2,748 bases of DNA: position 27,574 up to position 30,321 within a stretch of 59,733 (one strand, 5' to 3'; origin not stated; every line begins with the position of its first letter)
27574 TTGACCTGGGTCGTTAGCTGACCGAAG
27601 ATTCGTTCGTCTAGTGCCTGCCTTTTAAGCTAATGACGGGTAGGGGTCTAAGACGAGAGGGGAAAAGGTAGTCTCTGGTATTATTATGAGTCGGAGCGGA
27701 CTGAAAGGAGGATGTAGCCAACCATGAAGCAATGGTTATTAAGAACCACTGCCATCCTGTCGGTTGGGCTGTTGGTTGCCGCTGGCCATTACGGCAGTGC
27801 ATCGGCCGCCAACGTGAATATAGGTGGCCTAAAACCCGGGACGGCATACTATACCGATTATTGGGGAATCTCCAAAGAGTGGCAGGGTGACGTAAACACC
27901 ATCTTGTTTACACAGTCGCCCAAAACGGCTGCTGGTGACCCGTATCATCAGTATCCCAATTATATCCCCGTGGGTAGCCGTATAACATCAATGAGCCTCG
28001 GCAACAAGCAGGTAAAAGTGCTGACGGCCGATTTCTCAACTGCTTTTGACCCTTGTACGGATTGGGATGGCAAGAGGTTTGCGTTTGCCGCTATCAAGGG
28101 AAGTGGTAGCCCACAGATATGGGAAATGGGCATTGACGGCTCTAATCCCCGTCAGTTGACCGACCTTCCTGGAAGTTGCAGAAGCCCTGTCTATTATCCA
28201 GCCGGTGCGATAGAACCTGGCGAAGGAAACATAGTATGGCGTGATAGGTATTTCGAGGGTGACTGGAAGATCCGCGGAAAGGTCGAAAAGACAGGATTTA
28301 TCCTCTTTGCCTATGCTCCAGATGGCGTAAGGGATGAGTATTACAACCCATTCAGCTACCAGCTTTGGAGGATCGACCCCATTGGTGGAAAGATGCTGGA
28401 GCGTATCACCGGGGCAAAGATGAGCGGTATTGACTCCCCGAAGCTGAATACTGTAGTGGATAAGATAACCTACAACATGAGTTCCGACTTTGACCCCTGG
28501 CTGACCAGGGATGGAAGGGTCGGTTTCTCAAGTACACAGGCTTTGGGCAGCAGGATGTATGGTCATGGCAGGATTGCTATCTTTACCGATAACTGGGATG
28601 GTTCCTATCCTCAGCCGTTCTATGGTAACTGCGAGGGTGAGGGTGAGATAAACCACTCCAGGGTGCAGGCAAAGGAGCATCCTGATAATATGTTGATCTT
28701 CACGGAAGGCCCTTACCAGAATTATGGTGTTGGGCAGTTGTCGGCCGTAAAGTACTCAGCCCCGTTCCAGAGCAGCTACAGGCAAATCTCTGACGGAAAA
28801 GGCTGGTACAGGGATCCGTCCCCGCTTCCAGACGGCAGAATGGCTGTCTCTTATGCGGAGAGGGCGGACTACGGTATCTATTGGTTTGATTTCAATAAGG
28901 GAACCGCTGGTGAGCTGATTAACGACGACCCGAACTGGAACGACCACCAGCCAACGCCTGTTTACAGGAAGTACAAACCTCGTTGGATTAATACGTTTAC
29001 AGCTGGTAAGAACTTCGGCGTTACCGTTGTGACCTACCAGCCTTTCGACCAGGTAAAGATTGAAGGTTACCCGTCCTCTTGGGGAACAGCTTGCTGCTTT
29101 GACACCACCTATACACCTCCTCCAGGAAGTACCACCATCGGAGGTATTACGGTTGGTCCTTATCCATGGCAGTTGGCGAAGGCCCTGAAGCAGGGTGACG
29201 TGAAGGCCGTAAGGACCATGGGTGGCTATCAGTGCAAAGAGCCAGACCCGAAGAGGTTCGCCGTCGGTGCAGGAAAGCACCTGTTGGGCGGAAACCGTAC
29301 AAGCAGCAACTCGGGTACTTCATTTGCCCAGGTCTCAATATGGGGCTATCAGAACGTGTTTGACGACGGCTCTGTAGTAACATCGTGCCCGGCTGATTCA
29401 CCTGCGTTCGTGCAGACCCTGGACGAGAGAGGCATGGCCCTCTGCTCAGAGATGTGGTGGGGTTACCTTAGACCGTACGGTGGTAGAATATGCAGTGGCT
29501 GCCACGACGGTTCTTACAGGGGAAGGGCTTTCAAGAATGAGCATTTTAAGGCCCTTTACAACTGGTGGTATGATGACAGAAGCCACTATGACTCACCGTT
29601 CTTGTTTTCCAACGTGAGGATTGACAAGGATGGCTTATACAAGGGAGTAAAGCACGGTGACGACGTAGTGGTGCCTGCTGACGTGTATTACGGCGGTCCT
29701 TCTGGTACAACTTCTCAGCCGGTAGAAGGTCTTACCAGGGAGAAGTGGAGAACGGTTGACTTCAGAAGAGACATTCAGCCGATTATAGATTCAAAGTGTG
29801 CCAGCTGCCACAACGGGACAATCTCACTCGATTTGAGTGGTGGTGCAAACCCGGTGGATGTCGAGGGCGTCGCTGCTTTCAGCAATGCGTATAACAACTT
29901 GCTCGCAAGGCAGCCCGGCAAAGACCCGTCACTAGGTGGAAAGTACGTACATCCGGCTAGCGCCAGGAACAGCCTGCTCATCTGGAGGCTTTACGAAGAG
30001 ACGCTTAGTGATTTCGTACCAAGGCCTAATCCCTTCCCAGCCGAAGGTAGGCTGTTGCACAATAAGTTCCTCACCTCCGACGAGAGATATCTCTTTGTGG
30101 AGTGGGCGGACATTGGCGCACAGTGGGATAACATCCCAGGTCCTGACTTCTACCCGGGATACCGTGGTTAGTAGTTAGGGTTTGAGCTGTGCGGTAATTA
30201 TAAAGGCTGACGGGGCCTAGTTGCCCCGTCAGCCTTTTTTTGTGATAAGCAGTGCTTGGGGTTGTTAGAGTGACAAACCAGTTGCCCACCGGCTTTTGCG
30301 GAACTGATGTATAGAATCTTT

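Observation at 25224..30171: Complete hydrazine synthase operon hzsC-hzsB-hzsA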

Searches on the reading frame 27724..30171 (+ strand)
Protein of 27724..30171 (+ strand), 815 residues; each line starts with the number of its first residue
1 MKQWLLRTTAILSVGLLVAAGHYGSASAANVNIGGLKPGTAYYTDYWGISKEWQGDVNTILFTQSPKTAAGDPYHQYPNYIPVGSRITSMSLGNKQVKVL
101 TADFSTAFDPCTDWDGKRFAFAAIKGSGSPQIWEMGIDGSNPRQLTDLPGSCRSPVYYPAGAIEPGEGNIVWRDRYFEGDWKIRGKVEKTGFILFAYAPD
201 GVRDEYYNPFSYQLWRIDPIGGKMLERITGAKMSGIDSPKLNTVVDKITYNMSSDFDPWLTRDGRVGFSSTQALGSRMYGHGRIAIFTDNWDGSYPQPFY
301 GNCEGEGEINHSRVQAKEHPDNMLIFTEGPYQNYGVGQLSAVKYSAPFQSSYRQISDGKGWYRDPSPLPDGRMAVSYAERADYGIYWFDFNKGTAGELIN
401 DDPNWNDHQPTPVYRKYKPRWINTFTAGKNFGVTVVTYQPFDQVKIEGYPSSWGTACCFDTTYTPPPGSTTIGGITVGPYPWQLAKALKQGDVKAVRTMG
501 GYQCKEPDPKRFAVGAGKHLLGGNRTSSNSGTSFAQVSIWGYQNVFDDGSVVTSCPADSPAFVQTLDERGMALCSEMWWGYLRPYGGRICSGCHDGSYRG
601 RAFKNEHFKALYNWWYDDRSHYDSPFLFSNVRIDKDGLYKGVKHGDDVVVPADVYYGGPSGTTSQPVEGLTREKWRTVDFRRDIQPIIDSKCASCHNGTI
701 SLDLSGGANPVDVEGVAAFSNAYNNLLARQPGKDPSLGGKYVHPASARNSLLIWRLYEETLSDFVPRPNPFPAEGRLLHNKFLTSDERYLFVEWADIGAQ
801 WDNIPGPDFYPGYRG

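Call 3: search_solved_structures(query=window:27724-30168:+, show_alignments=1)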
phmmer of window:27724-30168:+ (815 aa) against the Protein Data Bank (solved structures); distinct sequences matched with E-value up to 0.001: 1.
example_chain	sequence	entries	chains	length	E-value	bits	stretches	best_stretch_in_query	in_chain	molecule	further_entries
5c2v_A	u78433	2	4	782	0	1187.2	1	33-813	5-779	HYDRAZINE SYNTHASE ALPHA SUBUNIT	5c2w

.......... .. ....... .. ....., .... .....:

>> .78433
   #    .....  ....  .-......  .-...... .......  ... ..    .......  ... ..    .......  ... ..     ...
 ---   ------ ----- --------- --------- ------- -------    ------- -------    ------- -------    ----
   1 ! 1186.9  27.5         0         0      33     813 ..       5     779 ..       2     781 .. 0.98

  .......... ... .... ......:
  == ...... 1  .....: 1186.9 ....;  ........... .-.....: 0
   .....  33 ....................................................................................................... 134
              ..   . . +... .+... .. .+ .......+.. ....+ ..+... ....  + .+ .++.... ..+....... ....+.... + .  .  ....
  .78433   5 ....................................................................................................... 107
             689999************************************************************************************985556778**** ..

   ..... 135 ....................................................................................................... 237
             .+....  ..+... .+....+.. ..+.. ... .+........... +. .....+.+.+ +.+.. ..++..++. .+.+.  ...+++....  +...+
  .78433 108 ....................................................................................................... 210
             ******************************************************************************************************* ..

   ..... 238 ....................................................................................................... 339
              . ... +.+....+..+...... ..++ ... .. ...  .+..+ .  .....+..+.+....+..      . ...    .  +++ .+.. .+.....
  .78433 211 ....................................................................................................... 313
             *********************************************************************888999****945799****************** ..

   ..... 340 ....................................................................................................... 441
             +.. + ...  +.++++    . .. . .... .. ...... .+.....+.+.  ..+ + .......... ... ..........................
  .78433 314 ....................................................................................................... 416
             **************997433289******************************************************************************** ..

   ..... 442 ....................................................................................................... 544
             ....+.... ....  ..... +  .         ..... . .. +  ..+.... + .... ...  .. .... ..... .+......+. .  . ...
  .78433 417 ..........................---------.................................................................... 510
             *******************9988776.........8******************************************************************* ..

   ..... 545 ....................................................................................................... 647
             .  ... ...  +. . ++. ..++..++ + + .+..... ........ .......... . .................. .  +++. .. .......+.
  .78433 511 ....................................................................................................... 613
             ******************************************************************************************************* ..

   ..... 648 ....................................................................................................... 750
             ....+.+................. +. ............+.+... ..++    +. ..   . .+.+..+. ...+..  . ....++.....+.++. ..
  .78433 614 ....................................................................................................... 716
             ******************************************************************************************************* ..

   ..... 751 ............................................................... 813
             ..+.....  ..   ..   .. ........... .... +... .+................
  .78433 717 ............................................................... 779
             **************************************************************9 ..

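Call 8: find_homologous_proteins(query=window:27724-30168:+, max_evalue=1e-20)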
Query window:27724-30168:+ (815 aa): 41 proteins with E <= 1e-20 among 8000 candidates.
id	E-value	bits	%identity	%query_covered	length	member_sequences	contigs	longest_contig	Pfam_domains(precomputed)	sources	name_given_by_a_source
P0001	0.0e+0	1713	86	100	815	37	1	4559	PF18582.7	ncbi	ncbi:MAG: hypothetical protein V3V54_03425 [Candidatus Brocadiales bacterium]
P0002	0.0e+0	1560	78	100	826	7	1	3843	PF18582.7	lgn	-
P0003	0.0e+0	1422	72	100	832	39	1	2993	PF18582.7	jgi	-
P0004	0.0e+0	1210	64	99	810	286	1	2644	PF18582.7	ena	-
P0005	0.0e+0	1203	64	99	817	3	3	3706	PF18582.7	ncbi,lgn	-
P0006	0.0e+0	1184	63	99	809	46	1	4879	PF18582.7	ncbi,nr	ncbi:MAG: hypothetical protein E3K37_18815 [Candidatus Kuenenia sp.]|nr:hypothetical protein [Candid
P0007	0.0e+0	1179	63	99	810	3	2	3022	PF18582.7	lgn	-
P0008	0.0e+0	1175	61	99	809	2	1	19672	PF18582.7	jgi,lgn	-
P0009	0.0e+0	1170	62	99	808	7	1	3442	PF18582.7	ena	-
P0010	0.0e+0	1158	63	98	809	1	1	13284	PF18582.7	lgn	-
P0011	0.0e+0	1145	63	99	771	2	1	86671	PF18582.7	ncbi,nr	ncbi:MAG: hypothetical protein DYG83_07740 [Candidatus Brocadia sp. AMX2]|nr:hypothetical protein [C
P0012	0.0e+0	1119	59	100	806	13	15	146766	PF18582.7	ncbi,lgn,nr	ncbi:MAG: hypothetical protein D8M57_05195 [Candidatus Scalindua sp. AMX11]|nr:MAG: hypothetical pro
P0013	0.0e+0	1116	59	100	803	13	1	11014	PF18582.7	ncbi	-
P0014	0.0e+0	1112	58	100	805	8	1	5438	PF18582.7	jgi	jgi:hydrazine synthase subunit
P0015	0.0e+0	1087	57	100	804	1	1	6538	PF18582.7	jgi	-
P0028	4.5e-55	205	35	34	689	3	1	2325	PF26549.1,PF18582.7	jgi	-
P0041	4.8e-35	139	27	89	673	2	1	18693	PF18582.7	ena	-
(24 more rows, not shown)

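Call 9: find_related_loci(query=window:27724-30168:+, collection=genome_contigs, flank=10000)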
Query window:27724-30168:+ (815 aa) in genome_contigs; peptide patterns used: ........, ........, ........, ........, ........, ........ (x = any residue, [..] = any of these).
18 stretches matched a pattern; 9 encode a relative of the query (tblastn E <= 1e-3); 9 distinct loci.
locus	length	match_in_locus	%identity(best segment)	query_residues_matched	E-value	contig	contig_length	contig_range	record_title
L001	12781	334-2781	83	1-815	0e+0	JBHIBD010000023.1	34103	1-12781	MAG: Candidatus Brocadiales bacterium isolate K_2_bin.28 NODE_420_length_34103_cov_12.520207, whole genome shotgun seque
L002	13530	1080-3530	72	1-814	0e+0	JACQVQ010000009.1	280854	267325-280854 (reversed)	MAG: Planctomycetota bacterium isolate NC_groundwater_1467_Ag_S-0.65um_52_288 S_p65_S5_coassembly_k141_4428478, whole ge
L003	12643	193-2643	72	1-814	0e+0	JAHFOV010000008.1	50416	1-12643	MAG: Planctomycetota bacterium isolate nzgw511 NODE_301_length_50417_cov_4.362315, whole genome shotgun sequence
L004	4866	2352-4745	64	9-814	0e+0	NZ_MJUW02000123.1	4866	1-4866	Candidatus Brocadia sapporoensis strain 40 NODE_2391_length_4866_cov_595.66, whole genome shotgun sequence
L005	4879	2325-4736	63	7-814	0e+0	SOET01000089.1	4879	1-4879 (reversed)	MAG: Candidatus Kuenenia hertensis isolate YC6 NODE_33081_length_4879_cov_479.751866, whole genome shotgun sequence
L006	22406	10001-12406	59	1-813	0e+0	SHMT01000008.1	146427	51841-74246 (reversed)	MAG: Candidatus Scalindua sp. SCAELEC01 137, whole genome shotgun sequence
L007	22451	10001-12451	73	1-814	0e+0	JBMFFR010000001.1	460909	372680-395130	MAG: Candidatus Brocadiia bacterium JP1 bin.217_1, whole genome shotgun sequence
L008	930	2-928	99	205-513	0e+0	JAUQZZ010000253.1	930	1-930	MAG: Candidatus Brocadiales bacterium isolate Bin_313 NODE_616_length_930_cov_4.044571, whole genome shotgun sequence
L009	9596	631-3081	72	1-814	0e+0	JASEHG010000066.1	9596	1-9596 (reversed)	MAG: Candidatus Brocadiaceae bacterium isolate Yes70-17 NODE_66_length_9596_cov_6.260560, whole genome shotgun sequence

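Call 20: search_protein_families(library=pfam, proteins=[window:27724-30168:+], max_evalue=0.001)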
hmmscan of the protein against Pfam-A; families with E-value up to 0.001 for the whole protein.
window:27724-30168:+ (815 aa): 1 family
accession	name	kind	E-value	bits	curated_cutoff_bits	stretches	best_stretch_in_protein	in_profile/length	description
PF18582.6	HZS_alpha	-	1.3e-16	61.4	26.6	1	491-595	1-98/98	Hydrazine synthase alpha subunit middle domain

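Call 21: search_protein_families(library=ncbifam, proteins=[window:27724-30168:+], max_evalue=0.001)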
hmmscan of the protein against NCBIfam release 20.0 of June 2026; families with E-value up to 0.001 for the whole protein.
window:27724-30168:+ (815 aa): 3 families
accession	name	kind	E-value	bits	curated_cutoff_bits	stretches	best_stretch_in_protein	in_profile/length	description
NF052339.1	hydrazine_alpha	equivalog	0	1557.3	800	1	2-814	1-804/804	hydrazine synthase subunit alpha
TIGR02800.1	propeller_TolB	equivalog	1.2e-05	24.4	343.15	1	84-161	214-290/418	Tol-Pal system beta propeller repeat protein TolB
NF053518.1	DipepPtdsDpp5Prph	equivalog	0.00064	18.4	900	0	87-154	44-110/655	dipeptidyl-peptidase Dpp5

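Call 29: find_encoding_contigs(protein=window:27724-30171:+, flank=10000, max_places=4)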
Protein window:27724-30171:+ (815 aa): 23 contigs read that carry it; 4 places shown.
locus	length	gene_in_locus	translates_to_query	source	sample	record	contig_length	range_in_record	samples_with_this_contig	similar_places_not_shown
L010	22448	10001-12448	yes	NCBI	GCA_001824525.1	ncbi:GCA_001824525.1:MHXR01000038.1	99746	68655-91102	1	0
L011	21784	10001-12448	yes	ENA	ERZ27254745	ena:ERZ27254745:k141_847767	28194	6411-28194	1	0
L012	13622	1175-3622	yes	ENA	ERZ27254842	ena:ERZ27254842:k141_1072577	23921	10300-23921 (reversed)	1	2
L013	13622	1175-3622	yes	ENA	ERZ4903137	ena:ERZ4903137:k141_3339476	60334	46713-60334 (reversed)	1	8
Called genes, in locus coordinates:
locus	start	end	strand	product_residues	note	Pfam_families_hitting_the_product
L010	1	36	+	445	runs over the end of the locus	PF11638:DnaA_N, PF00308:Bac_DnaA, PF01637:ATPase_2 (faint), PF00004:AAA (weak), PF08299:Bac_DnaA_C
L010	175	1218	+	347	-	PF01321:Creatinase_N, PF00557:Peptidase_M24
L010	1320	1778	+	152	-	PF00364:Biotin_lipoyl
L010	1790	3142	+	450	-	PF00289:Biotin_carb_N, PF02222:ATP-grasp, PF02786:CPSase_L_D2, PF07478:Dala_Dala_lig_C, PF02785:Biotin_carb_C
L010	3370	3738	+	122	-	PF00403:HMA (weak)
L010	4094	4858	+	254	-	PF13435:Cytochrome_C554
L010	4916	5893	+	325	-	PF14522:Cytochrome_C7 (faint), PF02085:Cytochrom_CIII (faint), PF14537:Cytochrom_c3_2 (faint)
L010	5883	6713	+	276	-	-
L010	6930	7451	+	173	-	-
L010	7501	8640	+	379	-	PF23381:Beta-prop_IFT122_1st (weak), PF24807:WD40_CDC20-Fz, PF04053:B-prop_COPA_B_2nd (faint), PF10282:Lactonase (faint), PF21783:YNCE (faint), PF22494:choice_anch_I (faint), PF25174:Beta-prop_THOC3, PF02239:Cytochrom_D1 (weak), +7 more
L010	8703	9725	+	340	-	PF00034:Cytochrom_C (faint), PF03150:CCP_MauG (faint), PF13442:Cytochrome_CBB3 (faint)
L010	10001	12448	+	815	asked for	PF18582:HZS_alpha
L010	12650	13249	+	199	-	-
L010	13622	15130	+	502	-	PF13447:Multi-haem_cyto, PF22142:Hao_C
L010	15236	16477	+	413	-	PF00291:PALP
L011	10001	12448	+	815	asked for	PF18582:HZS_alpha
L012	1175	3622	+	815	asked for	PF18582:HZS_alpha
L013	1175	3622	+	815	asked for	PF18582:HZS_alpha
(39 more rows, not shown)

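Call 41: list_cluster_members(proteins=[window:27724-30168:+, window:26426-27445:+, window:25224-26360:+])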
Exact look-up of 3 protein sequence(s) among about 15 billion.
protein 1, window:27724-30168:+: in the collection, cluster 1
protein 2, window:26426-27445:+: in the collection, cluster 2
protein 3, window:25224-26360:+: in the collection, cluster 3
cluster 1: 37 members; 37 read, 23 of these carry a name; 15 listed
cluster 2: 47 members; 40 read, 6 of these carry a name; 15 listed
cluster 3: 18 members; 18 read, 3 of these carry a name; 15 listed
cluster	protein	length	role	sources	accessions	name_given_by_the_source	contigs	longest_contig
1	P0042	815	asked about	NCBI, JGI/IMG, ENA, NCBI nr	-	-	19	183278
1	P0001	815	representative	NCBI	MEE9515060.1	MAG: hypothetical protein V3V54_03425 [Candidatus Brocadiales bacterium]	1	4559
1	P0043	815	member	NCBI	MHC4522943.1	MAG: hydrazine synthase subunit alpha [Planctomycetota bacterium]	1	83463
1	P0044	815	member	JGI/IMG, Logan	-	hypothetical protein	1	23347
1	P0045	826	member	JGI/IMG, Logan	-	hypothetical protein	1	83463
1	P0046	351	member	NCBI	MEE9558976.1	MAG: hypothetical protein V3V94_05765, partial [Candidatus Brocadiales bacterium]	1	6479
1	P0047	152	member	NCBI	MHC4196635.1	MAG: hydrazine synthase subunit alpha, partial [Planctomycetota bacterium]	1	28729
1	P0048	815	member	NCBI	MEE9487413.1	MAG: hypothetical protein V3W00_01735 [Candidatus Brocadiales bacterium]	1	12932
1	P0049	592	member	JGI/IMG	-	hypothetical protein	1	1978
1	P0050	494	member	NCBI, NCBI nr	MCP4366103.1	MAG: hypothetical protein GY800_12515, partial [Planctomycetes bacterium] | hypothetical protein [Planctomycetota bacterium]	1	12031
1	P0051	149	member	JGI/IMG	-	hypothetical protein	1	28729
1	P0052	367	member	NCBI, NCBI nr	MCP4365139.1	MAG: hypothetical protein GY800_07575, partial [Planctomycetes bacterium] | hypothetical protein [Planctomycetota bacterium]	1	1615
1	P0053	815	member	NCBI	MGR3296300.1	MAG: hydrazine synthase subunit alpha [Candidatus Bathyanammoxibius sp.]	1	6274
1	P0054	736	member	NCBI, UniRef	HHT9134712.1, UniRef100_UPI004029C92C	MAG TPA: hypothetical protein ACFYD2_07410, partial [Candidatus Avalokitesvara rifleensis] | hydrazine synthase subunit alpha n=1 Tax=Candidatus Avalokitesvara rifleensis ...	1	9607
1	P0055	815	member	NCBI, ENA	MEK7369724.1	MAG: hypothetical protein AABZ62_08665 [Planctomycetota bacterium]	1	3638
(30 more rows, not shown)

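Call 48: search_protein_families(library=pfam, proteins=[L006:5338-6753:+], max_evalue=0.00001)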
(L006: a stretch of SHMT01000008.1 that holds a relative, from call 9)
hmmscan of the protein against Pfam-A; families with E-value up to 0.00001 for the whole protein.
L006:5338-6753:+ (472 aa): 6 families
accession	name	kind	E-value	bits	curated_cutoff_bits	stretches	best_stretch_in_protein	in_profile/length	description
PF00158.32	Sigma54_activat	-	4e-69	232.1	20.2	1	153-320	1-168/168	Sigma-54 interaction domain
PF25601.1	AAA_lid_14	-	1.6e-24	86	27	1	325-405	1-81/87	AAA+ ATPase lid domain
PF00072.30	Response_reg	-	2.3e-18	66.8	30.2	1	14-124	1-110/111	Response regulator receiver domain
PF14532.12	Sigma54_activ_2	-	3e-17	63.6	25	1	170-324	17-138/138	Sigma-54 interaction domain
PF02954.25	HTH_8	-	5.1e-16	58.6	22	1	429-469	2-42/42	Bacterial regulatory protein, Fis family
PF07728.20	AAA_5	-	4.6e-07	30.4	22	1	179-295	4-123/139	AAA domain (dynein-related subfamily)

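Call 66: find_encoding_contigs(protein=P0002, flank=3000, max_places=2)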
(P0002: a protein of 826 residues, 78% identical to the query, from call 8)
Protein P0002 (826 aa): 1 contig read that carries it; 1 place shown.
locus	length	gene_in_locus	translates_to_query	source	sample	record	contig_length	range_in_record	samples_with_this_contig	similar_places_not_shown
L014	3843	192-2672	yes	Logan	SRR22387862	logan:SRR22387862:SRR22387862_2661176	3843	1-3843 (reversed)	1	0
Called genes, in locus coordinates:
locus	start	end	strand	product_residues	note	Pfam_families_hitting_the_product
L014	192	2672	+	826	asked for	PF18582:HZS_alpha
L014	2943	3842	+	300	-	?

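Call 67: find_encoding_contigs(protein=P0001, flank=3000, max_places=2)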
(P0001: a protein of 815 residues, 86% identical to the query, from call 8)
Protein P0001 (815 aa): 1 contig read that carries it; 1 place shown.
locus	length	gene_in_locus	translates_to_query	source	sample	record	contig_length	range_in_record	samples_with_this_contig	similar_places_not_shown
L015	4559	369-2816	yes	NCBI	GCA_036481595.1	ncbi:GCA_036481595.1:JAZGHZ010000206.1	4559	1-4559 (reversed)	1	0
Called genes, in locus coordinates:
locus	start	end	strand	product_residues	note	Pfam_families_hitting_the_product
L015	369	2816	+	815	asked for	PF18582:HZS_alpha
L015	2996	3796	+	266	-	-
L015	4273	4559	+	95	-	?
